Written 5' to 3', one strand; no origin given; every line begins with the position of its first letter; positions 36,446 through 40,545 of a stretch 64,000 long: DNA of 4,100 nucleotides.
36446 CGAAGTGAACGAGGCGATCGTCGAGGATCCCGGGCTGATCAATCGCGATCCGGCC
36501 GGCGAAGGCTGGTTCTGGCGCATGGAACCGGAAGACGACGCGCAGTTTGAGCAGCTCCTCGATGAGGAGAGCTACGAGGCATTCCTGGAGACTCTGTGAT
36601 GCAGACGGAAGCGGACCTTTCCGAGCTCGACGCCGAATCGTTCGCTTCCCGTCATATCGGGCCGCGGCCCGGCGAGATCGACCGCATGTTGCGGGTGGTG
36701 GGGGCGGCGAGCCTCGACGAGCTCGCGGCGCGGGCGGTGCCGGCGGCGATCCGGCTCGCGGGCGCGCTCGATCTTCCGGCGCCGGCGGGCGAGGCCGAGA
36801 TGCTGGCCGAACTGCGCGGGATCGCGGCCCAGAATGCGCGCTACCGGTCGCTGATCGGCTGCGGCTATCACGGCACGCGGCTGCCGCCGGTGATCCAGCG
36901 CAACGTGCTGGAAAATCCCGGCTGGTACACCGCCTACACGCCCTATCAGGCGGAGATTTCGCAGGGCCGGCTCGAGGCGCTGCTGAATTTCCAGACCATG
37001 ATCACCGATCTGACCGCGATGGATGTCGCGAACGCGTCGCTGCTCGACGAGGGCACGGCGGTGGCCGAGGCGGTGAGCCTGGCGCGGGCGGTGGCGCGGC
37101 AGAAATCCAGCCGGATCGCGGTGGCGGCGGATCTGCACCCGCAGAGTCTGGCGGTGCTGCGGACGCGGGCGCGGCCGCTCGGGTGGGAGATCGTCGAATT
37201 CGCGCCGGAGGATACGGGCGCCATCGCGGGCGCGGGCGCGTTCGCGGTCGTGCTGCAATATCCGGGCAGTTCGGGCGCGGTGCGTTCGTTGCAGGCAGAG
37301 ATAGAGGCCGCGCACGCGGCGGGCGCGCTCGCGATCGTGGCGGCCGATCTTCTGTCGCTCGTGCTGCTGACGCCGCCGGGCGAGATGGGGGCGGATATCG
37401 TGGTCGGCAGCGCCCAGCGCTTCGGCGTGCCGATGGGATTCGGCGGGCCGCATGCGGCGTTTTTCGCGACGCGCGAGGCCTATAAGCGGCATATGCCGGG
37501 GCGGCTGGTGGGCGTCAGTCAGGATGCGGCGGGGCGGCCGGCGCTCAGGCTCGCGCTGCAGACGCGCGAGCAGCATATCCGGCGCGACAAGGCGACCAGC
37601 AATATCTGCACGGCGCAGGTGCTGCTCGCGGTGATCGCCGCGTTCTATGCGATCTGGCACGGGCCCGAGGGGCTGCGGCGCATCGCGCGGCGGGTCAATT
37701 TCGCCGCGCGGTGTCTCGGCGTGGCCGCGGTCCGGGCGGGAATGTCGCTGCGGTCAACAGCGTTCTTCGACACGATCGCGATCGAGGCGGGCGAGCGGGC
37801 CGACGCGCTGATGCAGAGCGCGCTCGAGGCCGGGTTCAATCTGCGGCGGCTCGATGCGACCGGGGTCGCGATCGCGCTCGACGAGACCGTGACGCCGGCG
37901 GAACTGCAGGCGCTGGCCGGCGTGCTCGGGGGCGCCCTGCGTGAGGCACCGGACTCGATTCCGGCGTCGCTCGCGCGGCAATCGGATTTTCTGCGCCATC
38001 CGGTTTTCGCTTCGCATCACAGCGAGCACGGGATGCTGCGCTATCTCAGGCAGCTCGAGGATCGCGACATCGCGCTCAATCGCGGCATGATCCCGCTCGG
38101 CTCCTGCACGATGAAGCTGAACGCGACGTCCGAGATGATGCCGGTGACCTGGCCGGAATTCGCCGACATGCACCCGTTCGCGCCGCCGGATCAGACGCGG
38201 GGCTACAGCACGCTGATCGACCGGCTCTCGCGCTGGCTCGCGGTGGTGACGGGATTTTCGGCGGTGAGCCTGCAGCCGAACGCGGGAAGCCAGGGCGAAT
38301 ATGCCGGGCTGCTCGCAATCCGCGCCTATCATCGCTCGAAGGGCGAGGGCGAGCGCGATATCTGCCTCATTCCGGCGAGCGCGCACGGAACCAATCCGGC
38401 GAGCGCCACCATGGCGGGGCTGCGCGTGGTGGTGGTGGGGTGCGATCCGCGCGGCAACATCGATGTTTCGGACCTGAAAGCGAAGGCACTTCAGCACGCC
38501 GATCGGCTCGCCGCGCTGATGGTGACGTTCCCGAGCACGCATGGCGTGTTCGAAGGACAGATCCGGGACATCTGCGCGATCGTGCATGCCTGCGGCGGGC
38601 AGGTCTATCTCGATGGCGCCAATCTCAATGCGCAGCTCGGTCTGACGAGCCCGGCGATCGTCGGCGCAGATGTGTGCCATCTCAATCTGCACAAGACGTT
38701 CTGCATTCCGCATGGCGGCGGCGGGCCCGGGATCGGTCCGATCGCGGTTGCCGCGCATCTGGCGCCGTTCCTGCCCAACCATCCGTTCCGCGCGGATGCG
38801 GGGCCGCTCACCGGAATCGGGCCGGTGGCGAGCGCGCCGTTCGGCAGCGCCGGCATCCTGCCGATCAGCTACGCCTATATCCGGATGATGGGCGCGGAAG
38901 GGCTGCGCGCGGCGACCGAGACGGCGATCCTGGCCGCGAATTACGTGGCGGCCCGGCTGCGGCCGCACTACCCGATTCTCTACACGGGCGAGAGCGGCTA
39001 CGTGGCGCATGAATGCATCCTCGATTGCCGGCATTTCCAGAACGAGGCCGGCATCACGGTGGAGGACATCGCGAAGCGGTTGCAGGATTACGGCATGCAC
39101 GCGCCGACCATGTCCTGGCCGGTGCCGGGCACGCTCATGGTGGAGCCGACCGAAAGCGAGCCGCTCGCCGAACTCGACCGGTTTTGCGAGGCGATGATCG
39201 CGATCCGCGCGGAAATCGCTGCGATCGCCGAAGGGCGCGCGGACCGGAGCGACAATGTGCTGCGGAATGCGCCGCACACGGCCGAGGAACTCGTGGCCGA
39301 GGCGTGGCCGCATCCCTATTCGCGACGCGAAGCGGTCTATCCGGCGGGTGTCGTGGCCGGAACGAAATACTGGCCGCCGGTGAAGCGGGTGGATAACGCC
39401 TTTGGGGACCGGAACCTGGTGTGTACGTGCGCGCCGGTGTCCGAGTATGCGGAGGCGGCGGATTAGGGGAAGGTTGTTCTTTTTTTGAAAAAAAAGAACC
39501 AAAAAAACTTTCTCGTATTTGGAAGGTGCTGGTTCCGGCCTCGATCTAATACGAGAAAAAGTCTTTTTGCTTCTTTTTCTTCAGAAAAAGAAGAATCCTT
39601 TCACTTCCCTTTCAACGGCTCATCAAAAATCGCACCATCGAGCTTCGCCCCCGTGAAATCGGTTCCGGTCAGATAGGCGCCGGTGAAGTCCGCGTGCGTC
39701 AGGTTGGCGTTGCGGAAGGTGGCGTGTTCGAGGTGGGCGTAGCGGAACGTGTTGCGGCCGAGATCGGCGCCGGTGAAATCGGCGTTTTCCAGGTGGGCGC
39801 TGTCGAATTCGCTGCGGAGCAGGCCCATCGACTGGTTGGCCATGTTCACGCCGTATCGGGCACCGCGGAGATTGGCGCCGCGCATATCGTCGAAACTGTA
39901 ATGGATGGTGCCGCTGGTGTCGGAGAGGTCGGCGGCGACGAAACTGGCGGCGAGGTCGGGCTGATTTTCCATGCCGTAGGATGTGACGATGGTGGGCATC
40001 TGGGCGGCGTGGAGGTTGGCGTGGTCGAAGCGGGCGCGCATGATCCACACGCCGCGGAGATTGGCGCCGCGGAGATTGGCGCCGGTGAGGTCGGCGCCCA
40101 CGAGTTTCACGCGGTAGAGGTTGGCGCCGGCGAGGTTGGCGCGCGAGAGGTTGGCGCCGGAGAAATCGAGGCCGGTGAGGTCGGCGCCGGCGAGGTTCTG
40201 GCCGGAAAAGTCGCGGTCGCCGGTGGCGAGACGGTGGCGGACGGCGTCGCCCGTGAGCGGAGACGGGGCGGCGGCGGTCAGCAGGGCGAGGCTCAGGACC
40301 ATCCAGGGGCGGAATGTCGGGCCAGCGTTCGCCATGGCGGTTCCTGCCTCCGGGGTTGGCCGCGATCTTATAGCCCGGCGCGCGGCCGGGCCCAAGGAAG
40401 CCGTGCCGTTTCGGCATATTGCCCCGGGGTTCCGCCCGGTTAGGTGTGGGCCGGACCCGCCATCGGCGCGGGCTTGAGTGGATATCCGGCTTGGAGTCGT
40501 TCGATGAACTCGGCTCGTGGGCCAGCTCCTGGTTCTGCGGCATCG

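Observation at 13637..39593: ATR-C: AT-rich composite hairpin element with conserved base and copy-specific GC-rich apex, always just after a stop codon in the same orientation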

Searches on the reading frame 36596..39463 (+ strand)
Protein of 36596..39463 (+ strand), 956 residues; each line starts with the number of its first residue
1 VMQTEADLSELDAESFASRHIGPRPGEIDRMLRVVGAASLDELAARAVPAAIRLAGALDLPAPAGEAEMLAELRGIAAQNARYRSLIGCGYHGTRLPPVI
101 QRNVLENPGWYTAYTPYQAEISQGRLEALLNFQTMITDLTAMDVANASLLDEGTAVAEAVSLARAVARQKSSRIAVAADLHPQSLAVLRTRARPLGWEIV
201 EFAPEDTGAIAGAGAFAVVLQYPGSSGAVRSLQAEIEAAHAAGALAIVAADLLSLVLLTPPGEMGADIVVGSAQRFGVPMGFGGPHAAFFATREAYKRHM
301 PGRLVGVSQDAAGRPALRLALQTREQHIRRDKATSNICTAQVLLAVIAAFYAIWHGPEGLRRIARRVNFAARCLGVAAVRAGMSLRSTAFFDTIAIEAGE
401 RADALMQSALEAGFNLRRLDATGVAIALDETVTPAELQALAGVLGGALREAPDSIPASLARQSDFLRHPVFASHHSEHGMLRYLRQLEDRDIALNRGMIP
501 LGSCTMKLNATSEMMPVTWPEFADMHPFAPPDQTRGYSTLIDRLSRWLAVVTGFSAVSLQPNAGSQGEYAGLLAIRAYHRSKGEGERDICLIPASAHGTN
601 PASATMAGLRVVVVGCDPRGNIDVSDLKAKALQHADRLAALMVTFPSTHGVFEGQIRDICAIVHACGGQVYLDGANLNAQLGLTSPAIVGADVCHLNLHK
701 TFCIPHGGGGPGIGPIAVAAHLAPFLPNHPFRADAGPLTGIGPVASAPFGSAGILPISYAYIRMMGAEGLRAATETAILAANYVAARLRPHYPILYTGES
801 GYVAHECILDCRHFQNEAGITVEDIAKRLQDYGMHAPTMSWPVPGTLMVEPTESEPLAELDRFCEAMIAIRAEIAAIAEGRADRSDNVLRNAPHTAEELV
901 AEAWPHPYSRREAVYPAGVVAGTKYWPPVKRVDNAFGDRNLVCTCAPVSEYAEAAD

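Call 80: search_protein_families(library=pfam, proteins=[window:36596-39463:+], max_evalue=0.00001)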
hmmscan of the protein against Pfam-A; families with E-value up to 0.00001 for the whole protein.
window:36596-39463:+ (956 aa): 2 families
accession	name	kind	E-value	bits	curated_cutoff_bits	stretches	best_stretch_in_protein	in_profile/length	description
PF02347.22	GDC-P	-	1.6e-178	594.4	26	1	19-443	2-428/429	Glycine cleavage system P-protein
PF21478.3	GcvP2_C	-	3.2e-59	198.6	27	1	773-894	1-122/122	Glycine dehydrogenase, C-terminal domain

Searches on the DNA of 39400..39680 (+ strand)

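Call 19: search_rna_families(source=window, start=39400, end=39680, threshold=evalue, max_evalue=10)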
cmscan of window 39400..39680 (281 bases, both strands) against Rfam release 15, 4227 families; matches with E-value up to 10: 30.
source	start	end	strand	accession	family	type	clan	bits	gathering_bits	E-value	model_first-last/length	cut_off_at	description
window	39487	39578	-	RF04343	Plastid-psbA-2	Cis-reg;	CL00153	42.9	55.8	2.2e-07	1-60/60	no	Plastid-psbA-2 3UTR RNA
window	39477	39592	-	RF04133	MIR2646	Gene; miRNA;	-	30.8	245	4e-05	59-199/256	no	MIR2646 microRNA precursor family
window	39491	39582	+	RF04343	Plastid-psbA-2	Cis-reg;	CL00153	30.7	55.8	0.00032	1-60/60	no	Plastid-psbA-2 3UTR RNA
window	39478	39593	+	RF04118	MIR9481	Gene; miRNA;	-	30.2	130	0.00012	1-135/135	no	MIR9481 microRNA precursor family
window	39468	39602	+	RF03940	MIR9563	Gene; miRNA;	-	29.9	90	0.00055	1-127/127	no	MIR9563 microRNA precursor family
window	39468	39601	-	RF03940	MIR9563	Gene; miRNA;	-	29.7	90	0.00063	1-127/127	no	MIR9563 microRNA precursor family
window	39472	39597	+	RF04133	MIR2646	Gene; miRNA;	-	28.8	245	0.00013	59-199/256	no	MIR2646 microRNA precursor family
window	39473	39611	-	RF03530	bglG-cis-reg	Cis-reg;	-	23.4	80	0.033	1-137/137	no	cis-regulatory element of the bglG/LicT operon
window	39485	39606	-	RF02430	SpF19_sRNA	Gene; sRNA;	-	22.5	60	0.071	1-99/99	no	Streptococcus sRNA SpF19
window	39472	39614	-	RF02526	SSRC34_1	Gene; sRNA;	-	21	64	0.97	1-128/128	no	Streptococcus sRNA SSRC34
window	39457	39620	+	RF02409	snoR125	Gene; snRNA; snoRNA; CD-box;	-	20.8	100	0.0086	1-200/200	no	Small nucleolar RNA snoR125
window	39409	39561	-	RF02132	HOXB13-AS1_1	Gene; lncRNA;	-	20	60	0.032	1-136/136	no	HOXB13 antisense RNA 1 conserved region 1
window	39474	39562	+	RF01654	ceN82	Gene; snRNA; snoRNA; HACA-box;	-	20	80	0.49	1-135/135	no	Caenorhabditis snoRNA ceN82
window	39460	39612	-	RF01911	MIR2118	Gene; miRNA;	-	19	85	0.17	1-170/170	no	MIR2118 microRNA precursor family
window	39498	39607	-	RF01859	Phe_leader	Cis-reg; leader;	-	17.7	55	1.4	1-125/125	no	Phenylalanine leader peptide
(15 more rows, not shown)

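Call 55: search_dna_similar(query=window:39464-39605:+, collection=plasmids, mode=distant, max_rows=40, max_evalue=0.001)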
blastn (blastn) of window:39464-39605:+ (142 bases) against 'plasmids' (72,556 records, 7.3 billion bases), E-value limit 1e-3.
Records with a match: 2; places in all: 2; records where one place covers at least 80% of the query: 1.
Best place of each record, by identity: 95-99% 1; 60-80% 1.
By first word of the organism name: Pseudoroseomonas 2.
By predicted mobility (MOB-suite, as given by PLSDB): non-mobilizable 2.
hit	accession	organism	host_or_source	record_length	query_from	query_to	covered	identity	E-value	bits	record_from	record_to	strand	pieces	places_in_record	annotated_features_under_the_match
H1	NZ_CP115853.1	Pseudoroseomonas cervicalis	-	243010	13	131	84%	75.2%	2e-11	76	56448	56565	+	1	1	none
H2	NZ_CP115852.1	Pseudoroseomonas cervicalis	-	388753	92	131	28%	97.5%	3e-9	69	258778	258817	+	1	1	none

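Call 56: get_annotated_region(hit=H1, flank=2500)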
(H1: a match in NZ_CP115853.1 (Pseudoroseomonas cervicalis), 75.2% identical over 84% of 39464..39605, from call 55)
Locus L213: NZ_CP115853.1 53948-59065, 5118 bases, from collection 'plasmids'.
description: Pseudoroseomonas cervicalis strain PL22-11A plasmid pL11-B, complete sequence
organism: Pseudoroseomonas cervicalis (NCBI taxid 204525)
taxonomy: Bacteria; Pseudomonadota; Alphaproteobacteria; Rhodospirillales; Acetobacteraceae; Pseudoroseomonas; Pseudoroseomonas cervicalis
host: -; source: -; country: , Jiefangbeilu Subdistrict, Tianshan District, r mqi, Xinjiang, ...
typing (MOB-suite, as given by PLSDB): non-mobilizable
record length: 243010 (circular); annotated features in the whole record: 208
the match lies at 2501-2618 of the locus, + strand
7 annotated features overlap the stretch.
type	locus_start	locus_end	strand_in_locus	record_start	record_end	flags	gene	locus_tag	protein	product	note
CDS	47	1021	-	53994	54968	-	-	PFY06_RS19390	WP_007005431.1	tripartite tricarboxylate transporter substrate binding protein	-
CDS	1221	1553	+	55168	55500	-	-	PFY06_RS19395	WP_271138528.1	carboxymuconolactone decarboxylase family protein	-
CDS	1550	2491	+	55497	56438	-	-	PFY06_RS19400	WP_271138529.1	NAD(P)-dependent oxidoreductase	-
CDS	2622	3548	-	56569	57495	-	-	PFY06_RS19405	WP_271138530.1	NAD(P)-dependent oxidoreductase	-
CDS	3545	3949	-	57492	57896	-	-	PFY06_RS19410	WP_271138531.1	carboxymuconolactone decarboxylase family protein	-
CDS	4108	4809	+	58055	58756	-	-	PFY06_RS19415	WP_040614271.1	GntR family transcriptional regulator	-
CDS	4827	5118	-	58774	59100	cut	-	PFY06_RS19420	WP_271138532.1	NIPSNAP family protein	-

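Call 57: get_annotated_region(hit=H2, flank=2500)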
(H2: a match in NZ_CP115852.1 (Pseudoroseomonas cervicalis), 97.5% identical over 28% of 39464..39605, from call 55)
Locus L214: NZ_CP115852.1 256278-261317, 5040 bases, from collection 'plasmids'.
description: Pseudoroseomonas cervicalis strain PL22-11A plasmid pL11-A, complete sequence
organism: Pseudoroseomonas cervicalis (NCBI taxid 204525)
taxonomy: Bacteria; Pseudomonadota; Alphaproteobacteria; Rhodospirillales; Acetobacteraceae; Pseudoroseomonas; Pseudoroseomonas cervicalis
host: -; source: -; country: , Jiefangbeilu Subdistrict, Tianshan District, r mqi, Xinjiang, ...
typing (MOB-suite, as given by PLSDB): non-mobilizable
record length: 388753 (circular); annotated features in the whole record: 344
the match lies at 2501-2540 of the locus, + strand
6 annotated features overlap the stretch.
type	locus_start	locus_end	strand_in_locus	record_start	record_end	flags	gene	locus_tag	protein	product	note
CDS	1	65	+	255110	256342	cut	-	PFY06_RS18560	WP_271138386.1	GTP cyclohydrolase II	-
CDS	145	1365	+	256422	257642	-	-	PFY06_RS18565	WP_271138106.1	URC4/urg3 family protein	-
CDS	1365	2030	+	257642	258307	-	upp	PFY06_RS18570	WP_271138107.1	uracil phosphoribosyltransferase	GO:0009116 - nucleoside metabolic process [Evidence IEA]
CDS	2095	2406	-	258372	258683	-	-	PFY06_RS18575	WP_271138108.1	YciI family protein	-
CDS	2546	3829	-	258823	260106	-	-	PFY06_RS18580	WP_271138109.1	FAD-binding oxidoreductase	-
CDS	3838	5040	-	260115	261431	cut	-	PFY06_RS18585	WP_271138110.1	FAD-dependent oxidoreductase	-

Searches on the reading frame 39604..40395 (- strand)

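Call 80: search_protein_families(library=pfam, proteins=[window:39604-40395:-], max_evalue=0.00001)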
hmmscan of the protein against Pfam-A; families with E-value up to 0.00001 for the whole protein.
window:39604-40395:- (264 aa): 3 families
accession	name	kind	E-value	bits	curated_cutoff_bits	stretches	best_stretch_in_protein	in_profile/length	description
PF00805.28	Pentapeptide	-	1.1e-34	118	20.2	3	220-257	1-38/40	Pentapeptide repeats (8 copies)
PF13599.13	Pentapeptide_4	-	2.2e-18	66.5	38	1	192-257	13-78/78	Pentapeptide repeat region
PF13576.12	Pentapeptide_3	-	1e-17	64.5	27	2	197-240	1-47/48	Pentapeptide repeats (9 copies)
